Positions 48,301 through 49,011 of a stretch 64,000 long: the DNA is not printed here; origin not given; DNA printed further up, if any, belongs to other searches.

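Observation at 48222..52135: KaiC-family ATPase with a stop-start-coupled upstream small ORF and a downstream PAS hybrid histidine kinase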

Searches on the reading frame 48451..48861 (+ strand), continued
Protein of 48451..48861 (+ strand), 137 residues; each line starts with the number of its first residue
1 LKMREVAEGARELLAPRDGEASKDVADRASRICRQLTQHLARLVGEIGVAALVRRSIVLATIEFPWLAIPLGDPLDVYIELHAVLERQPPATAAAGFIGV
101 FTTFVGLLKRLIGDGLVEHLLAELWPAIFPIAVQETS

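Call 46: find_encoding_contigs(protein=P0305, flank=6000, max_places=2)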
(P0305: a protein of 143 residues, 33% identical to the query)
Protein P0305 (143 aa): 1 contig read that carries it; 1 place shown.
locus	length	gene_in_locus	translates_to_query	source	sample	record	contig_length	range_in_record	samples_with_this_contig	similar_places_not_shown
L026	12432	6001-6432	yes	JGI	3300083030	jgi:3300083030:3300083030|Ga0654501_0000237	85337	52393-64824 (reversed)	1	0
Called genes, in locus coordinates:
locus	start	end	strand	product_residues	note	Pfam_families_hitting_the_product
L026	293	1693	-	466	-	PF00512:HisKA, PF02518:HATPase_c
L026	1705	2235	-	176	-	PF02630:SCO1-SenC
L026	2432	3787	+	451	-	-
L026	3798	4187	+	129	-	-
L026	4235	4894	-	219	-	PF00072:Response_reg, PF00486:Trans_reg_C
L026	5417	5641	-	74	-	-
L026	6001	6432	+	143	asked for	-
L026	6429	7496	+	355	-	PF03796:DnaB_C (faint), PF06745:ATPase, PF13481:AAA_25, PF23442:DUF7125 (weak), PF00004:AAA (weak)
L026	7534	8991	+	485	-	PF00990:GGDEF, PF00512:HisKA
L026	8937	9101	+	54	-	PF02518:HATPase_c (weak)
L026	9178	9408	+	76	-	-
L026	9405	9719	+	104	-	-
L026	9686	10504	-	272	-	PF00990:GGDEF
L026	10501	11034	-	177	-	PF01814:Hemerythrin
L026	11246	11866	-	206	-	PF13545:HTH_Crp_2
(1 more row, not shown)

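Call 47: find_encoding_contigs(protein=P0251, flank=6000, max_places=3)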
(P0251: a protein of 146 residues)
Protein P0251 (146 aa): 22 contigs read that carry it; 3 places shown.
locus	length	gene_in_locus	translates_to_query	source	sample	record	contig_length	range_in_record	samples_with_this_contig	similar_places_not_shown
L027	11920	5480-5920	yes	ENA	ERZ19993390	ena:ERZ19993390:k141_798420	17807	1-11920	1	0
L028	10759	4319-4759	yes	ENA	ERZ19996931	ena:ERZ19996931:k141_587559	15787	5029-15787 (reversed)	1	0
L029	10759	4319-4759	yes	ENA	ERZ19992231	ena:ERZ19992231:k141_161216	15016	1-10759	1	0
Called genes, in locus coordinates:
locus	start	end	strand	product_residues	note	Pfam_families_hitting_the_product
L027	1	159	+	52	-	?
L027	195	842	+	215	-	PF00923:TAL_FSA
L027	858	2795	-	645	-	PF10136:SpecificRecomb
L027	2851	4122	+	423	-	PF05977:MFS_3, PF07690:MFS_1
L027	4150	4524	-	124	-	-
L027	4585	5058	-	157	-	PF00583:Acetyltransf_1, PF13673:Acetyltransf_10, PF13508:Acetyltransf_7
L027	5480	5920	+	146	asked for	-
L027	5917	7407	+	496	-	PF00154:RecA_N (faint), PF03796:DnaB_C (faint), PF06745:ATPase, PF13481:AAA_25 (weak), PF23442:DUF7125 (faint), PF00004:AAA (faint), PF05625:PAXNEB (weak), PF06745:ATPase, +11 more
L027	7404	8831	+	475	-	PF02518:HATPase_c, PF00072:Response_reg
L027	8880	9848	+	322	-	PF00990:GGDEF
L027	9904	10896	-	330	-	PF20511:PMI_typeI_cat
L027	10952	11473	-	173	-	PF01965:DJ-1_PfpI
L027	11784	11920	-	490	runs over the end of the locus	PF02321:OEP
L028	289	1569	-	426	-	PF14690:Zn_ribbon_ISL3, PF13542:HTH_Tnp_ISL3, PF01610:DDE_Tnp_ISL3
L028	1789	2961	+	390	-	PF05977:MFS_3, PF07690:MFS_1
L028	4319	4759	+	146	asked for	-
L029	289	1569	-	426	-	PF14690:Zn_ribbon_ISL3, PF13542:HTH_Tnp_ISL3, PF01610:DDE_Tnp_ISL3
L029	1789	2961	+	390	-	PF05977:MFS_3, PF07690:MFS_1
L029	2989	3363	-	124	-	-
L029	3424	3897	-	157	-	PF00583:Acetyltransf_1, PF13673:Acetyltransf_10, PF13508:Acetyltransf_7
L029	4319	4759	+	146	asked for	-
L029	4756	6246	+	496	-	PF00154:RecA_N (faint), PF03796:DnaB_C (faint), PF06745:ATPase, PF13481:AAA_25 (weak), PF23442:DUF7125 (faint), PF00004:AAA (faint), PF05625:PAXNEB (weak), PF06745:ATPase, +11 more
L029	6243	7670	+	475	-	PF02518:HATPase_c, PF00072:Response_reg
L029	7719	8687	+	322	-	PF00990:GGDEF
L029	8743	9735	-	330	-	PF20511:PMI_typeI_cat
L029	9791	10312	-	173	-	PF01965:DJ-1_PfpI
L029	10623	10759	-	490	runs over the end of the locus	PF02321:OEP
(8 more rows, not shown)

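Call 49: search_solved_structures(query=A2, max_evalue=10)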
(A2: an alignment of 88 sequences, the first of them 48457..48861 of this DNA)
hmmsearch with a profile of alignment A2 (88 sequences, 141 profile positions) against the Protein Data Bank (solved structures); distinct sequences matched with E-value up to 10: 1.
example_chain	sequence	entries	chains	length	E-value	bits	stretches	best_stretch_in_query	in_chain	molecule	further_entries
5cwm_A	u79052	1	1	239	0.18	15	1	4-65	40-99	Designed helical repeat protein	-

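Call 57: search_protein_families(library=padloc, proteins=[window:48457-48861:+], max_evalue=0.001)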
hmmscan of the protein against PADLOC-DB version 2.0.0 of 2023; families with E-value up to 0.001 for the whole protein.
window:48457-48861:+ (135 aa): 0 families

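Call 61: fold_search(model_id=the predicted structure, library=pdb)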
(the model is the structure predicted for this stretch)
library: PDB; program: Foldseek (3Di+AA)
matches with E <= 10: 146; with E <= 0.001: 0
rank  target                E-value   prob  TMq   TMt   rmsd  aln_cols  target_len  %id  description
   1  6u63_C                4.6e-01  0.20  0.24  0.23  12.5       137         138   14  Mcl-1 bound to compound 17 (released 2020-03-04)
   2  9ddn_C                7.8e-01  0.11  0.21  0.14  25.6       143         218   19  E. coli TolAQR conformation II (released 2025-07-09)
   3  9ddm_C                1.6e+00  0.06  0.18  0.12  25.4       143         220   17  E. coli TolAQR conformation I (released 2025-07-09)
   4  6fs2_A                1.8e+00  0.08  0.23  0.21  12.4       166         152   13  MCL1 in complex with indole acid ligand (released 2018-12-26)
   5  9kpz_E                1.8e+00  0.04  0.16  0.11  25.2       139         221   17  Structure of TolQRA complex at pH 5.4 from E.coli (released 2026-03-04)
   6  6u63_D                1.9e+00  0.08  0.22  0.21  12.2       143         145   13  Mcl-1 bound to compound 17 (released 2020-03-04)
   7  5w89_A                2.0e+00  0.12  0.27  0.26  12.7       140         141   16  Crystal structure of human Mcl-1 in complex with modified Bim BH3 peptide SAH-MS1-18 (released 2018-01-17)
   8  5sv1_F                2.0e+00  0.06  0.19  0.12  24.0       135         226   16  Structure of the ExbB/ExbD complex from E. coli at pH 4.5 (released 2016-09-28)
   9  9kpz_B                2.0e+00  0.05  0.17  0.12  24.1       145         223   14  Structure of TolQRA complex at pH 5.4 from E.coli (released 2026-03-04)
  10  5ku9_B                2.0e+00  0.13  0.30  0.30  12.4       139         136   13  Crystal structure of MCL1 with compound 1 (released 2017-01-11)
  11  5c3f_A                2.0e+00  0.10  0.25  0.23  12.3       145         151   12  Crystal structure of Mcl-1 bound to BID-MM (released 2016-04-20)
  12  6u65_C                2.0e+00  0.08  0.23  0.21  11.8       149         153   13  Mcl-1 bound to compound 19 (released 2020-03-04)
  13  5sv0_B                2.2e+00  0.08  0.22  0.14  23.6       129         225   17  Structure of the ExbB/ExbD complex from E. coli at pH 7.0 (released 2016-09-28)
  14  5uum_A                2.4e+00  0.07  0.21  0.19  11.8       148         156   15  Human Mcl-1 in complex with a Bfl-1-specific selected peptide (released 2017-06-21)
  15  5sv0_G                2.4e+00  0.04  0.17  0.11  23.4       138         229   17  Structure of the ExbB/ExbD complex from E. coli at pH 7.0 (released 2016-09-28)
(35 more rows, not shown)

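Call 68: search_dna_similar(query=P0251, collection=plasmids, mode=protein, max_evalue=0.001, max_rows=25)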
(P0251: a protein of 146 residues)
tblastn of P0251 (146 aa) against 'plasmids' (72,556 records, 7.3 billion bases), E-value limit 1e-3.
Records with a match: 4; places in all: 4; records where one place covers at least 80% of the query: 3.
Best place of each record, by identity: <60% 4.
By first word of the organism name: Caballeronia 3; Polaromonas 1.
By predicted mobility (MOB-suite, as given by PLSDB): non-mobilizable 4.
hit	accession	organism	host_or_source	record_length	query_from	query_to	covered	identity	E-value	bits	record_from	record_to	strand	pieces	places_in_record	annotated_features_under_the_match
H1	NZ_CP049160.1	Caballeronia sp. SBC1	whole organism,soil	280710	1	136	93%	36.8%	5e-14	75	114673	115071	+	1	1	hypothetical protein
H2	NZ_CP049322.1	Caballeronia sp. SBC2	whole organism,soil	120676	14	136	84%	37.4%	6e-13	72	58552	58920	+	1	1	hypothetical protein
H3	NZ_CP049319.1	Caballeronia sp. SBC2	whole organism,soil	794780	17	134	81%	36.1%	4e-8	58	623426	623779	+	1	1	hypothetical protein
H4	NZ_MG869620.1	Polaromonas sp. H6N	Hansbreen Glacier, Spitsbergen, surface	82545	39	143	72%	32.1%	4e-6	52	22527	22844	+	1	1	hypothetical protein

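Call 69: get_annotated_region(hit=H1, flank=5000)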
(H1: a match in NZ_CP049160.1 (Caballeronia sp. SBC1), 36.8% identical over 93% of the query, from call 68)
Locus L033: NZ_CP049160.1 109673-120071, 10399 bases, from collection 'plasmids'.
description: Caballeronia sp. SBC1 plasmid pSBC1_4, complete sequence
organism: Caballeronia sp. SBC1 (NCBI taxid 2705548)
taxonomy: Bacteria; Pseudomonadota; Betaproteobacteria; Burkholderiales; Burkholderiaceae; Caballeronia; Caballeronia sp. SBC1
host: -; source: whole organism,soil; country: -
typing (MOB-suite, as given by PLSDB): non-mobilizable
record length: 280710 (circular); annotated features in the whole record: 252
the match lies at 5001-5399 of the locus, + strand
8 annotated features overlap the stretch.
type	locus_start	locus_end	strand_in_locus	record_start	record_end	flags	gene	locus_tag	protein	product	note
CDS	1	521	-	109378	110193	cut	-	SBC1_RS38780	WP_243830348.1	DUF3034 family protein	-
CDS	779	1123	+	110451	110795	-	-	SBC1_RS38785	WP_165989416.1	hypothetical protein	-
CDS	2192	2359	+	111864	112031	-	-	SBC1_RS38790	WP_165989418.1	DUF2934 domain-containing protein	-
CDS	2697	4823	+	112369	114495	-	-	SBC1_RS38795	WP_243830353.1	CHASE3 domain-containing protein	-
CDS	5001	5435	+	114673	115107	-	-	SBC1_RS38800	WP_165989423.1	hypothetical protein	-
CDS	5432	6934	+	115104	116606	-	-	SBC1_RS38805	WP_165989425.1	ATPase domain-containing protein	-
CDS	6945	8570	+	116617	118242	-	-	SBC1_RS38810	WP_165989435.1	diguanylate cyclase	-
CDS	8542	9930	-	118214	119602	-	-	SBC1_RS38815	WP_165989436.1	hybrid sensor histidine kinase/response regulator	GO:0000160 - phosphorelay signal transduction system [Evidence IEA]; GO:0007165 - signal transduction [Evidence IEA]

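Call 70: get_annotated_region(hit=H4, flank=5000)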
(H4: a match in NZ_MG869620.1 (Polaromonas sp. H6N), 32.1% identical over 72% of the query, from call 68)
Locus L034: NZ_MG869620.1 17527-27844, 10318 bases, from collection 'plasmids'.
description: Polaromonas sp. H6N plasmid pH6NP1, complete sequence
organism: Polaromonas sp. H6N (NCBI taxid 1840293)
taxonomy: Bacteria; Pseudomonadota; Betaproteobacteria; Burkholderiales; Comamonadaceae; Polaromonas; Polaromonas sp. H6N
host: -; source: Hansbreen Glacier, Spitsbergen, surface; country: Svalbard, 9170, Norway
typing (MOB-suite, as given by PLSDB): non-mobilizable; replicon rep_cluster_2249
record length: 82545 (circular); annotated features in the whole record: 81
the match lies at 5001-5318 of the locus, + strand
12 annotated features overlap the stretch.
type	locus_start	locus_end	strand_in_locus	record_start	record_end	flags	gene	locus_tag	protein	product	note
CDS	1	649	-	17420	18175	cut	-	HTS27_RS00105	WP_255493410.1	tyrosine-type recombinase/integrase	GO:0015074 - DNA integration [Evidence IEA]; GO:0006310 - DNA recombination [Evidence IEA]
CDS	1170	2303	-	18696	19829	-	-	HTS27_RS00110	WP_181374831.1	HAMP domain-containing sensor histidine kinase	GO:0007165 - signal transduction [Evidence IEA]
CDS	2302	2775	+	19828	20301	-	-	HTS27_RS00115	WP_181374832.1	hypothetical protein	-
CDS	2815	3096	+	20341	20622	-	-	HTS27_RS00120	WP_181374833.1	hypothetical protein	-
CDS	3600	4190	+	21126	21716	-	-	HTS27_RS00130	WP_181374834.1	chemotaxis protein CheB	-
CDS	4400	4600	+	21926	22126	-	-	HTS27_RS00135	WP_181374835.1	hypothetical protein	-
CDS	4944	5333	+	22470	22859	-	-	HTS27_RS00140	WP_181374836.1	hypothetical protein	-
CDS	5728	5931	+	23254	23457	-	-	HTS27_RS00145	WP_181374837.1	hypothetical protein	-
CDS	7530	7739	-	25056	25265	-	-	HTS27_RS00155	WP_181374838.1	hypothetical protein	-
CDS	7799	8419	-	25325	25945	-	-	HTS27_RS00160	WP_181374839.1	recombinase family protein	-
CDS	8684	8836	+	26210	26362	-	-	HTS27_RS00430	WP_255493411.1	hypothetical protein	-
CDS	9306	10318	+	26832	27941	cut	-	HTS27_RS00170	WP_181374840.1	hypothetical protein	-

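Call 91: search_protein_families(library=pfam, proteins=[P0130, P0136, P0253, P0190, P0180, P0207, P0239, P0245, P0228, P0138], max_evalue=0.01)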
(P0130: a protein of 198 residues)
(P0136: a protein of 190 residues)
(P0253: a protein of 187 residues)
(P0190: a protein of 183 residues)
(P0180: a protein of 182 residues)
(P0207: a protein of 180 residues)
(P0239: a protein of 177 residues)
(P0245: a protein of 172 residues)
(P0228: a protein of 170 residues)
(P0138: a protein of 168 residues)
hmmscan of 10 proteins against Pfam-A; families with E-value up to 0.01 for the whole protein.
P0130 (198 aa): 1 family
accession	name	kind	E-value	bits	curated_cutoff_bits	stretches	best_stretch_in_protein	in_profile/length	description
PF14246.11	TetR_C_7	-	0.0011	19.4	22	1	66-162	15-113/119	AefR-like transcriptional repressor, C-terminal domain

P0136 (190 aa): 0 families

P0253 (187 aa): 0 families

P0190 (183 aa): 0 families

P0180 (182 aa): 0 families

P0207 (180 aa): 0 families

P0239 (177 aa): 0 families

P0245 (172 aa): 0 families

P0228 (170 aa): 0 families

P0138 (168 aa): 0 families

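Call 92: search_protein_families(library=pfam, alignment_id=A2, max_evalue=1)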
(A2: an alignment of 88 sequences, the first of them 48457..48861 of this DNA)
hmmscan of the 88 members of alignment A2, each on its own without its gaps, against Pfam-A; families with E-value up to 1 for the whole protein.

A. member 1, window:48457-48861:+ (135 aa): 1 family
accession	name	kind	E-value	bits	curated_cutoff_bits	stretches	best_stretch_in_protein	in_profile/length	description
PF17918.6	TetR_C_15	-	0.073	14.2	26.8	1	2-42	45-85/108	Tetracyclin repressor-like, C-terminal domain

B. families by the number of members that match (of 88 scanned): 38 families (the first 25 are shown)
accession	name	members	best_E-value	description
PF07729.17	FCD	4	0.0012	FCD domain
PF17940.6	TetR_C_31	2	0.0048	Tetracyclin repressor-like, C-terminal domain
PF22664.1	TRI-like_N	2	0.014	Trichothecene 3-O-acetyltransferase-like N-terminal domain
PF19609.4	DUF6114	1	0.0005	Family of unknown function (DUF6114)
PF19236.4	ADAMTS_CR_3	1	0.0023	ADAMTS cysteine-rich domain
PF06169.17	DUF982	1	0.0063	Protein of unknown function (DUF982)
PF15284.11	PAGK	1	0.0088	Phage-encoded virulence factor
PF13710.12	ACT_5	1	0.01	ACT domain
PF19166.6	DUF5848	1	0.025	Family of unknown function (DUF5848)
PF12732.12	YtxH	1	0.033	YtxH-like protein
PF07517.20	SecA_DEAD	1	0.035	SecA DEAD-like domain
PF13196.11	DUF4012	1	0.048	Protein of unknown function (DUF4012)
PF04510.18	DUF577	1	0.053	Family of unknown function (DUF577)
PF20699.2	DUF6820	1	0.065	Domain of unknown function (DUF6820)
PF17918.6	TetR_C_15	1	0.073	Tetracyclin repressor-like, C-terminal domain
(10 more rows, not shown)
